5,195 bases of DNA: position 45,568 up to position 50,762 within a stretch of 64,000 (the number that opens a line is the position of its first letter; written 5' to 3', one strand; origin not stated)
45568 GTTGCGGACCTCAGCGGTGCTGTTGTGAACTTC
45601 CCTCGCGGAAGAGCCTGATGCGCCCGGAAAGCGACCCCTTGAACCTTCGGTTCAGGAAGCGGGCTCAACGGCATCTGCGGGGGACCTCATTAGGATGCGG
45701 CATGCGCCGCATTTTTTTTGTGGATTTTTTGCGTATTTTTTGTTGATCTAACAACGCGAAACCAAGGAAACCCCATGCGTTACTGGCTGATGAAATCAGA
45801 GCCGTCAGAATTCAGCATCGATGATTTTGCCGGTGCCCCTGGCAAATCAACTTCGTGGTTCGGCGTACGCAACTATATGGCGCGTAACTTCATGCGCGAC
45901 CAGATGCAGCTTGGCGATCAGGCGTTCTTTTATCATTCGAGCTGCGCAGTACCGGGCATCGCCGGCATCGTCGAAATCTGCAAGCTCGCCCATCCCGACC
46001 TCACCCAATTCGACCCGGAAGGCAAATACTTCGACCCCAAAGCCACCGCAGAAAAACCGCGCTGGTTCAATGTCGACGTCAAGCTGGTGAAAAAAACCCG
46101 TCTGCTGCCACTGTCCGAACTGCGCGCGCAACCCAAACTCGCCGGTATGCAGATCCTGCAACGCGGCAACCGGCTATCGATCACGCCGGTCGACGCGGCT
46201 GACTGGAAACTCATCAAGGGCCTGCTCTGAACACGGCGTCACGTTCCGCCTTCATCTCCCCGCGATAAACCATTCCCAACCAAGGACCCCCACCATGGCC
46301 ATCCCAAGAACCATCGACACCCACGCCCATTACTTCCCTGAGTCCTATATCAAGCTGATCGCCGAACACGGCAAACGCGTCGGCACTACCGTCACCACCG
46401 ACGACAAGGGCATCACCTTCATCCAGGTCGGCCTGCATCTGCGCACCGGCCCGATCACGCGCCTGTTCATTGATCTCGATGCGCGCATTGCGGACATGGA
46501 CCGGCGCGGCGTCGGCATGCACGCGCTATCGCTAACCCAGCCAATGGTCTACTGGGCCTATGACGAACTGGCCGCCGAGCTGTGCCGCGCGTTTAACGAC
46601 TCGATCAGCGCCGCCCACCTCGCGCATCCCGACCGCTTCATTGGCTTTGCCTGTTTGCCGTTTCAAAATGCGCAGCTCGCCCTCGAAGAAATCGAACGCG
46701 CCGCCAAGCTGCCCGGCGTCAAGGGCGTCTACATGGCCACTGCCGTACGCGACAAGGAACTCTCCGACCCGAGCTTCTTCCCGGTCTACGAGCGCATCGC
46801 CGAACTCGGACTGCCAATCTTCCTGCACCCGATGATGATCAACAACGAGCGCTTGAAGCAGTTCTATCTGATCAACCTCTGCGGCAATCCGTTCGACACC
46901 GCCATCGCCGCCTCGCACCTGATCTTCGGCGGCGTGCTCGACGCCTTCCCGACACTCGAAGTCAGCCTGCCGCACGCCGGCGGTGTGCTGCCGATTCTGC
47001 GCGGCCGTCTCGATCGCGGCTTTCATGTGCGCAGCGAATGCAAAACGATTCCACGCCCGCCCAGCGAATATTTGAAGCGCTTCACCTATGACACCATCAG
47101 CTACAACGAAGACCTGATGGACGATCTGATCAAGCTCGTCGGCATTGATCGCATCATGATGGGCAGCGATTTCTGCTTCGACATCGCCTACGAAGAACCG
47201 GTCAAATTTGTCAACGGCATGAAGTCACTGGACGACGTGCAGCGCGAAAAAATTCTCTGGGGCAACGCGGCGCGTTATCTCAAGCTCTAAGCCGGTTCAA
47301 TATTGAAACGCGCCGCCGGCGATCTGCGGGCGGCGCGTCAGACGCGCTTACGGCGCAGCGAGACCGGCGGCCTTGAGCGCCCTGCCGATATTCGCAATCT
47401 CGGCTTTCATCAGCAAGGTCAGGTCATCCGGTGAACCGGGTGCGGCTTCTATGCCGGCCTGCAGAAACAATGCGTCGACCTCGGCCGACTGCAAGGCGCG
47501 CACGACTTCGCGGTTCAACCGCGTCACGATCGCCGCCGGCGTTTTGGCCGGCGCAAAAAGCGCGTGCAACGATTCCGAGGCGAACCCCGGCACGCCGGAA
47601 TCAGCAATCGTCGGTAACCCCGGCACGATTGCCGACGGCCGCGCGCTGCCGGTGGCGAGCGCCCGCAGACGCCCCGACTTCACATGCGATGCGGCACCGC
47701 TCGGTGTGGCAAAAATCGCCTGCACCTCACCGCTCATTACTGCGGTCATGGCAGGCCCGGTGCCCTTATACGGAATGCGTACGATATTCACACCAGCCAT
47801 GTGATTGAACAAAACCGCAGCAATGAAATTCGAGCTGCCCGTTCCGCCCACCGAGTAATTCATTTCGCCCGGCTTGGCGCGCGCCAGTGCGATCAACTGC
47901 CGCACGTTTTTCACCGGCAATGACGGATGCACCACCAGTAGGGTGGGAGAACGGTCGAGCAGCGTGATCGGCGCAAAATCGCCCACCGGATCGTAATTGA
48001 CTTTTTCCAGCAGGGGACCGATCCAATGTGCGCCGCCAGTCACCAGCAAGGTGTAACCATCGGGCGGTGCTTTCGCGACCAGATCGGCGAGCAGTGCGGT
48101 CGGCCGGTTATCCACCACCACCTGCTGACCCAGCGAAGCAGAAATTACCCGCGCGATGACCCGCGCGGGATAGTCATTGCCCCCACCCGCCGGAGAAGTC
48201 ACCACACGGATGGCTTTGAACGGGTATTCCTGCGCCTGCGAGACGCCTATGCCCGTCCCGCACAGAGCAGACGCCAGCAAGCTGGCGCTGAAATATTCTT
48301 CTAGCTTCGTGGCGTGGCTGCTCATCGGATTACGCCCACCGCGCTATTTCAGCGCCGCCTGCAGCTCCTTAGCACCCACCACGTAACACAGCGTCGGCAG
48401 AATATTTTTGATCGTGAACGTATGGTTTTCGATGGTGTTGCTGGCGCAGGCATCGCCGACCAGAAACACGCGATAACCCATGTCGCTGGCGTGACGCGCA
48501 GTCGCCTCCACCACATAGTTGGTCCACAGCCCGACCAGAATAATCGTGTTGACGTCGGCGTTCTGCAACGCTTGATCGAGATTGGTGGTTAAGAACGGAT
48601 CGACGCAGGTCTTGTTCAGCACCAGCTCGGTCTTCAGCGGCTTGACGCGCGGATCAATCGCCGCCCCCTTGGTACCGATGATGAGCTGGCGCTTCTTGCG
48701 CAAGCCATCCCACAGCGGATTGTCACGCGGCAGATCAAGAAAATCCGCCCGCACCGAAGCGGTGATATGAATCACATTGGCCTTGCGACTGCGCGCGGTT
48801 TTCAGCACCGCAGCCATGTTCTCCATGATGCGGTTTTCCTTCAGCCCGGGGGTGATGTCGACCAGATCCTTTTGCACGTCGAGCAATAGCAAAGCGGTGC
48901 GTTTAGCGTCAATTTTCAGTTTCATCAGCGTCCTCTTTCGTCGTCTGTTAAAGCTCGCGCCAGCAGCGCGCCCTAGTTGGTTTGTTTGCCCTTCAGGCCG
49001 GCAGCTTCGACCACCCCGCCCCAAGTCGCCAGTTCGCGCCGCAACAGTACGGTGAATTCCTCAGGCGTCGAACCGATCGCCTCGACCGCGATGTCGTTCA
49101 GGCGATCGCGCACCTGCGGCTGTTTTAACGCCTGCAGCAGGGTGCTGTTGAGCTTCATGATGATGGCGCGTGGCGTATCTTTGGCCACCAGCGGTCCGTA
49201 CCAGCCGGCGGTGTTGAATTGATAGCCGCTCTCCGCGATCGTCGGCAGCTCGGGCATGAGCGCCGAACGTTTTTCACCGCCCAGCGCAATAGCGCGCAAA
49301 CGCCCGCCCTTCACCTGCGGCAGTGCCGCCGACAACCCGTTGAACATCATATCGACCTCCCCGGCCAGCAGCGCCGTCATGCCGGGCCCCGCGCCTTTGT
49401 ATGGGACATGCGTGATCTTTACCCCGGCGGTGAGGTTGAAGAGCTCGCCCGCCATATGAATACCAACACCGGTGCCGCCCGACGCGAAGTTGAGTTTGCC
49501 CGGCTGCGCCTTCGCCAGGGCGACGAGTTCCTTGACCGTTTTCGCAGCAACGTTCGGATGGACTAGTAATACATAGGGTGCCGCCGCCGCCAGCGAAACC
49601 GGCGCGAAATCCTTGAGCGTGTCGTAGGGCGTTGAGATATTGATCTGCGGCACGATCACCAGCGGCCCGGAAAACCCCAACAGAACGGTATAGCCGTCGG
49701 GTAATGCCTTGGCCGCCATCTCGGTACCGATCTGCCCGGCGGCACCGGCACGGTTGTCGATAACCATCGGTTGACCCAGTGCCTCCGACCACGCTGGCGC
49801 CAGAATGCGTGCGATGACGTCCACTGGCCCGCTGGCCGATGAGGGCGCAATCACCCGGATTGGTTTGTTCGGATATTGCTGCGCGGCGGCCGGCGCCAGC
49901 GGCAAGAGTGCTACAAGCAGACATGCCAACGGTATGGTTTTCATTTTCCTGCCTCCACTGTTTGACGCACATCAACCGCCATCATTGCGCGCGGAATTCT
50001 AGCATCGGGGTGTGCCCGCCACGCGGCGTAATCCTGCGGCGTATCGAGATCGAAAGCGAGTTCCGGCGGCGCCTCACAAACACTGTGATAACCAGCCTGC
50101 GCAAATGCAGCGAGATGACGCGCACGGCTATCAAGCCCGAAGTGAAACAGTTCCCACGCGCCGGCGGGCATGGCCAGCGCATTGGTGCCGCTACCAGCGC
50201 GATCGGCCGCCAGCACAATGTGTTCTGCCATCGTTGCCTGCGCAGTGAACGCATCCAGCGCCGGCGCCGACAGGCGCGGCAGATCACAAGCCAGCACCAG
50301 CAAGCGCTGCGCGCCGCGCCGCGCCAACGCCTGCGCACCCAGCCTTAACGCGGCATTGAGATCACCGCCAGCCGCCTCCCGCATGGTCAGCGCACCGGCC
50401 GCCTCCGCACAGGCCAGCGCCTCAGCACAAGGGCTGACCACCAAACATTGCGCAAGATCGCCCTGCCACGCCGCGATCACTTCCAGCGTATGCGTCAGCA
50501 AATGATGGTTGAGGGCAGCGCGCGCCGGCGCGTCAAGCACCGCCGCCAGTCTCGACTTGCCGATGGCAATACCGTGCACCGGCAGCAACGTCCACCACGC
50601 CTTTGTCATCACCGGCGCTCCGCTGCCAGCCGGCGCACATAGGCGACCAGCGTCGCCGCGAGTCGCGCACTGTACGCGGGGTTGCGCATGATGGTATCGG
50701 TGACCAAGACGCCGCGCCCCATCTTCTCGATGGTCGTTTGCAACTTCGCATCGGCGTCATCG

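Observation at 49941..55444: Complete coenzyme F420 biosynthesis operon (fbiC-fno-cofE-cofD-cofC) in a Bug-rich, Burkholderiales-like genome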

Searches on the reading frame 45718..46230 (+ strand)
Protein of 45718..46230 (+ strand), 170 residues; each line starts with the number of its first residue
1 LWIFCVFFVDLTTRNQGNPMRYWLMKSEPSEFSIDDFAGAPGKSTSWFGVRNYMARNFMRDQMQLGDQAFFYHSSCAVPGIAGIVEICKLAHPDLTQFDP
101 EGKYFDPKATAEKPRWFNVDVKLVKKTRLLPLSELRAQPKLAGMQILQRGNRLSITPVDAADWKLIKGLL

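Call 32: search_protein_families(library=pfam, proteins=[window:45718-46230:+])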
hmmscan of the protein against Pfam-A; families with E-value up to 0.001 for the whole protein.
window:45718-46230:+ (170 aa): 1 family
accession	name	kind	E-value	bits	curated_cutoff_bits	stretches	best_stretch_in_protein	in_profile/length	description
PF01878.24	EVE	-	6.3e-53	179.1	23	1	21-166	1-142/145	EVE domain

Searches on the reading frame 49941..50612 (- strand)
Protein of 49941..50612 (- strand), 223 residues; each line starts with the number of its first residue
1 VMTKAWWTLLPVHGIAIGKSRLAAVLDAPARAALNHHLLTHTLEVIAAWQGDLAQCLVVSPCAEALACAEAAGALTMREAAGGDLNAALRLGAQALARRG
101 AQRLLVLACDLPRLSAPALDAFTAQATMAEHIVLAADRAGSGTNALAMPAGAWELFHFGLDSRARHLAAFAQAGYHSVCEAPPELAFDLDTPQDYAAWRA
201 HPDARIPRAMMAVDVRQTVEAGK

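Call 3: search_protein_families(library=pfam, proteins=[window:49941-50612:-])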
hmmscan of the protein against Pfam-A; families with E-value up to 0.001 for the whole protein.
window:49941-50612:- (223 aa): 2 families
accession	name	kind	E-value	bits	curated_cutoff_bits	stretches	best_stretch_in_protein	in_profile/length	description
PF01983.22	CofC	-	5.5e-09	36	22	1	9-177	4-161/217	Guanylyl transferase CofC like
PF12804.13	NTP_transf_3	-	5.7e-07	30.3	27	1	37-155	25-140/160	MobA-like NTP transferase domain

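Call 4: search_protein_families(library=ncbifam, proteins=[window:49941-50612:-])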
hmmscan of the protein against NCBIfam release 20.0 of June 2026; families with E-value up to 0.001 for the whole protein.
window:49941-50612:- (223 aa): 3 families
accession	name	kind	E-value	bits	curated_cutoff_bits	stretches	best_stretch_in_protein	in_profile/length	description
TIGR03552.1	F420_cofC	equivalog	2e-33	115.7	105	1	9-201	3-190/196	2-phospho-L-lactate guanylyltransferase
TIGR04282.1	glyco_like_cofC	hypoth_equivalog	4.2e-09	36.5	134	1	19-135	14-130/189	TIGR04282 family arsenosugar biosynthesis glycosyltransferase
NF002741.0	PRK02726.1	equivalog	0.00061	19.5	179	1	54-133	48-125/200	molybdenum cofactor guanylyltransferase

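Call 15: search_solved_structures(query=window:49941-50612:-, max_evalue=0.01, show_alignments=4)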
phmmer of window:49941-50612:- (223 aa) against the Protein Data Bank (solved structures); distinct sequences matched with E-value up to 0.01: 1.
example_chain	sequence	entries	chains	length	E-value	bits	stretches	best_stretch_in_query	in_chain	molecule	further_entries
7p97_AAA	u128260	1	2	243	9.7e-15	58.5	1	6-199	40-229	3-phospho-D-glycerate guanylyltransferase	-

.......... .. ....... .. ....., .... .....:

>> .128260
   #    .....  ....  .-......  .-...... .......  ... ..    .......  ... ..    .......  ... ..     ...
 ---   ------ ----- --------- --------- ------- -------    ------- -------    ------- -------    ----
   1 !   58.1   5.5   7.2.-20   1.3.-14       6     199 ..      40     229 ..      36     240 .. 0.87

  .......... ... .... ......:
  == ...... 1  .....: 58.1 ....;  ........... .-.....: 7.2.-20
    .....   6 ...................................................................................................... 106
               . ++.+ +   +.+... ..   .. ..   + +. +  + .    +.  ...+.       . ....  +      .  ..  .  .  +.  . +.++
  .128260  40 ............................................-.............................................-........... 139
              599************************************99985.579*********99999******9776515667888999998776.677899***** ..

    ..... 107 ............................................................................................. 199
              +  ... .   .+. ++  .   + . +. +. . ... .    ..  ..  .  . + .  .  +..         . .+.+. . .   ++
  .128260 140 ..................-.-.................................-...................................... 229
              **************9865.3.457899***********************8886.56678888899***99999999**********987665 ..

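Call 16: find_homologous_proteins(query=window:49941-50612:-, max_evalue=0.00001)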
Query window:49941-50612:- (223 aa): 119 proteins with E <= 0.00001 among 6155 candidates.
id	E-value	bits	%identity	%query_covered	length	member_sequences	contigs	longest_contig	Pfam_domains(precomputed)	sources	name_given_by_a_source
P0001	1.2e-129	449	95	100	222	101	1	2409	PF01983.22,PF12804.14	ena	-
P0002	7.6e-103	361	82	99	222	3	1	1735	PF01983.22,PF12804.14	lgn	-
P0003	3.3e-79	284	64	100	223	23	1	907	PF01983.22,PF12804.14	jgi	-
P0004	1.5e-78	282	97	65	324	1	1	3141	PF00128.32,PF01983.22,PF12804.14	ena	-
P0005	1.6e-78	282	65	100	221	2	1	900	PF01983.22,PF12804.14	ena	-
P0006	6.6e-77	276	65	100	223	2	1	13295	PF01983.22,PF12804.14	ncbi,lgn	-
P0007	9.7e-76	273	64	98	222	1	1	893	PF01983.22,PF12804.14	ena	-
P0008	4.7e-75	270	64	100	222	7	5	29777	PF01983.22,PF12804.14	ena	-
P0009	6.9e-75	270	64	100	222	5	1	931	PF01983.22,PF12804.14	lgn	-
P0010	5.4e-73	264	64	100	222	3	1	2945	PF01983.22,PF12804.14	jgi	jgi:2-phospho-L-lactate guanylyltransferase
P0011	1.0e-69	253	63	98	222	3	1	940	PF01983.22,PF12804.14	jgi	jgi:2-phospho-L-lactate guanylyltransferase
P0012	3.8e-69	251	60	100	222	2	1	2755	PF01983.22,PF12804.14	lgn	-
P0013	4.2e-67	244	59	99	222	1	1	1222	PF01983.22,PF12804.14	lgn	-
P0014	1.0e-66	243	59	100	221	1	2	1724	PF01983.22,PF12804.14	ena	-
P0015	1.1e-66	243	58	100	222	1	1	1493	PF01983.22,PF12804.14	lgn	-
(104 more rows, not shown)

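Call 20: search_solved_structures(query=A1, max_evalue=1, show_alignments=5)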
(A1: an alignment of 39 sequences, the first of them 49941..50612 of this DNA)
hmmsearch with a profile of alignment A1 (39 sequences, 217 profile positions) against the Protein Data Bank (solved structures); distinct sequences matched with E-value up to 1: 43.
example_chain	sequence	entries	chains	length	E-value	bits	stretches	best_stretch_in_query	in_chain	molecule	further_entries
7p97_AAA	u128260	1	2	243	1e-48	168.6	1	3-206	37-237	3-phospho-D-glycerate guanylyltransferase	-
6bwg_A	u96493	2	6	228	1.3e-36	129.1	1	8-210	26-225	2-phospho-L-lactate guanylyltransferase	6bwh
2i5e_A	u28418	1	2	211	7.1e-26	93.9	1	4-202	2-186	Hypothetical protein MM_2497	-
6wvs_A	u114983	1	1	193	7.4e-08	35.1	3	43-114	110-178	DeNovoTIM15 hyperstable de novo TIM barrel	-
2cu2_A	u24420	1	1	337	2.1e-05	27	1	37-126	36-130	putative mannose-1-phosphate guanylyl transferase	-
3tqd_A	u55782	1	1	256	4.1e-05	26.1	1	38-134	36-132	3-deoxy-manno-octulosonate cytidylyltransferase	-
3cgx_A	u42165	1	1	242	0.00013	24.5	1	17-125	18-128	Putative nucleotide-diphospho-sugar transferase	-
4aaw_A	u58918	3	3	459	0.00014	24.4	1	36-132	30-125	BIFUNCTIONAL PROTEIN GLMU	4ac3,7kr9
1hm0_A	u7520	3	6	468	0.00043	22.8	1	36-132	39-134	N-ACETYLGLUCOSAMINE 1-PHOSPHATE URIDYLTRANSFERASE | UDP-N-ACETYLGLUCOSAMINE-1-PHOSPHATE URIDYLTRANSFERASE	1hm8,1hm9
7k47_A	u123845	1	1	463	0.00044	22.7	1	21-136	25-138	Bifunctional protein GlmU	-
1g95_A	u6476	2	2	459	0.00047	22.6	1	36-132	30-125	N-ACETYLGLUCOSAMINE-1-PHOSPHATE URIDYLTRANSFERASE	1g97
4ys8_A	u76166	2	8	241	0.00054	22.4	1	11-125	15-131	2-C-methyl-D-erythritol 4-phosphate cytidylyltransferase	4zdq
1hjl_A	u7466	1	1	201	0.0017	20.8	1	54-204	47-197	MOLYBDOPTERIN-GUANINE DINUCLEOTIDE BIOSYNTHESIS PROTEIN A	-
1hjj_A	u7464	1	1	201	0.0018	20.7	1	54-204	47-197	MOLYBDOPTERIN-GUANINE DINUCLEOTIDE BIOSYNTHESIS PROTEIN A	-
4fce_A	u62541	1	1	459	0.0021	20.5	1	37-128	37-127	Bifunctional protein GlmU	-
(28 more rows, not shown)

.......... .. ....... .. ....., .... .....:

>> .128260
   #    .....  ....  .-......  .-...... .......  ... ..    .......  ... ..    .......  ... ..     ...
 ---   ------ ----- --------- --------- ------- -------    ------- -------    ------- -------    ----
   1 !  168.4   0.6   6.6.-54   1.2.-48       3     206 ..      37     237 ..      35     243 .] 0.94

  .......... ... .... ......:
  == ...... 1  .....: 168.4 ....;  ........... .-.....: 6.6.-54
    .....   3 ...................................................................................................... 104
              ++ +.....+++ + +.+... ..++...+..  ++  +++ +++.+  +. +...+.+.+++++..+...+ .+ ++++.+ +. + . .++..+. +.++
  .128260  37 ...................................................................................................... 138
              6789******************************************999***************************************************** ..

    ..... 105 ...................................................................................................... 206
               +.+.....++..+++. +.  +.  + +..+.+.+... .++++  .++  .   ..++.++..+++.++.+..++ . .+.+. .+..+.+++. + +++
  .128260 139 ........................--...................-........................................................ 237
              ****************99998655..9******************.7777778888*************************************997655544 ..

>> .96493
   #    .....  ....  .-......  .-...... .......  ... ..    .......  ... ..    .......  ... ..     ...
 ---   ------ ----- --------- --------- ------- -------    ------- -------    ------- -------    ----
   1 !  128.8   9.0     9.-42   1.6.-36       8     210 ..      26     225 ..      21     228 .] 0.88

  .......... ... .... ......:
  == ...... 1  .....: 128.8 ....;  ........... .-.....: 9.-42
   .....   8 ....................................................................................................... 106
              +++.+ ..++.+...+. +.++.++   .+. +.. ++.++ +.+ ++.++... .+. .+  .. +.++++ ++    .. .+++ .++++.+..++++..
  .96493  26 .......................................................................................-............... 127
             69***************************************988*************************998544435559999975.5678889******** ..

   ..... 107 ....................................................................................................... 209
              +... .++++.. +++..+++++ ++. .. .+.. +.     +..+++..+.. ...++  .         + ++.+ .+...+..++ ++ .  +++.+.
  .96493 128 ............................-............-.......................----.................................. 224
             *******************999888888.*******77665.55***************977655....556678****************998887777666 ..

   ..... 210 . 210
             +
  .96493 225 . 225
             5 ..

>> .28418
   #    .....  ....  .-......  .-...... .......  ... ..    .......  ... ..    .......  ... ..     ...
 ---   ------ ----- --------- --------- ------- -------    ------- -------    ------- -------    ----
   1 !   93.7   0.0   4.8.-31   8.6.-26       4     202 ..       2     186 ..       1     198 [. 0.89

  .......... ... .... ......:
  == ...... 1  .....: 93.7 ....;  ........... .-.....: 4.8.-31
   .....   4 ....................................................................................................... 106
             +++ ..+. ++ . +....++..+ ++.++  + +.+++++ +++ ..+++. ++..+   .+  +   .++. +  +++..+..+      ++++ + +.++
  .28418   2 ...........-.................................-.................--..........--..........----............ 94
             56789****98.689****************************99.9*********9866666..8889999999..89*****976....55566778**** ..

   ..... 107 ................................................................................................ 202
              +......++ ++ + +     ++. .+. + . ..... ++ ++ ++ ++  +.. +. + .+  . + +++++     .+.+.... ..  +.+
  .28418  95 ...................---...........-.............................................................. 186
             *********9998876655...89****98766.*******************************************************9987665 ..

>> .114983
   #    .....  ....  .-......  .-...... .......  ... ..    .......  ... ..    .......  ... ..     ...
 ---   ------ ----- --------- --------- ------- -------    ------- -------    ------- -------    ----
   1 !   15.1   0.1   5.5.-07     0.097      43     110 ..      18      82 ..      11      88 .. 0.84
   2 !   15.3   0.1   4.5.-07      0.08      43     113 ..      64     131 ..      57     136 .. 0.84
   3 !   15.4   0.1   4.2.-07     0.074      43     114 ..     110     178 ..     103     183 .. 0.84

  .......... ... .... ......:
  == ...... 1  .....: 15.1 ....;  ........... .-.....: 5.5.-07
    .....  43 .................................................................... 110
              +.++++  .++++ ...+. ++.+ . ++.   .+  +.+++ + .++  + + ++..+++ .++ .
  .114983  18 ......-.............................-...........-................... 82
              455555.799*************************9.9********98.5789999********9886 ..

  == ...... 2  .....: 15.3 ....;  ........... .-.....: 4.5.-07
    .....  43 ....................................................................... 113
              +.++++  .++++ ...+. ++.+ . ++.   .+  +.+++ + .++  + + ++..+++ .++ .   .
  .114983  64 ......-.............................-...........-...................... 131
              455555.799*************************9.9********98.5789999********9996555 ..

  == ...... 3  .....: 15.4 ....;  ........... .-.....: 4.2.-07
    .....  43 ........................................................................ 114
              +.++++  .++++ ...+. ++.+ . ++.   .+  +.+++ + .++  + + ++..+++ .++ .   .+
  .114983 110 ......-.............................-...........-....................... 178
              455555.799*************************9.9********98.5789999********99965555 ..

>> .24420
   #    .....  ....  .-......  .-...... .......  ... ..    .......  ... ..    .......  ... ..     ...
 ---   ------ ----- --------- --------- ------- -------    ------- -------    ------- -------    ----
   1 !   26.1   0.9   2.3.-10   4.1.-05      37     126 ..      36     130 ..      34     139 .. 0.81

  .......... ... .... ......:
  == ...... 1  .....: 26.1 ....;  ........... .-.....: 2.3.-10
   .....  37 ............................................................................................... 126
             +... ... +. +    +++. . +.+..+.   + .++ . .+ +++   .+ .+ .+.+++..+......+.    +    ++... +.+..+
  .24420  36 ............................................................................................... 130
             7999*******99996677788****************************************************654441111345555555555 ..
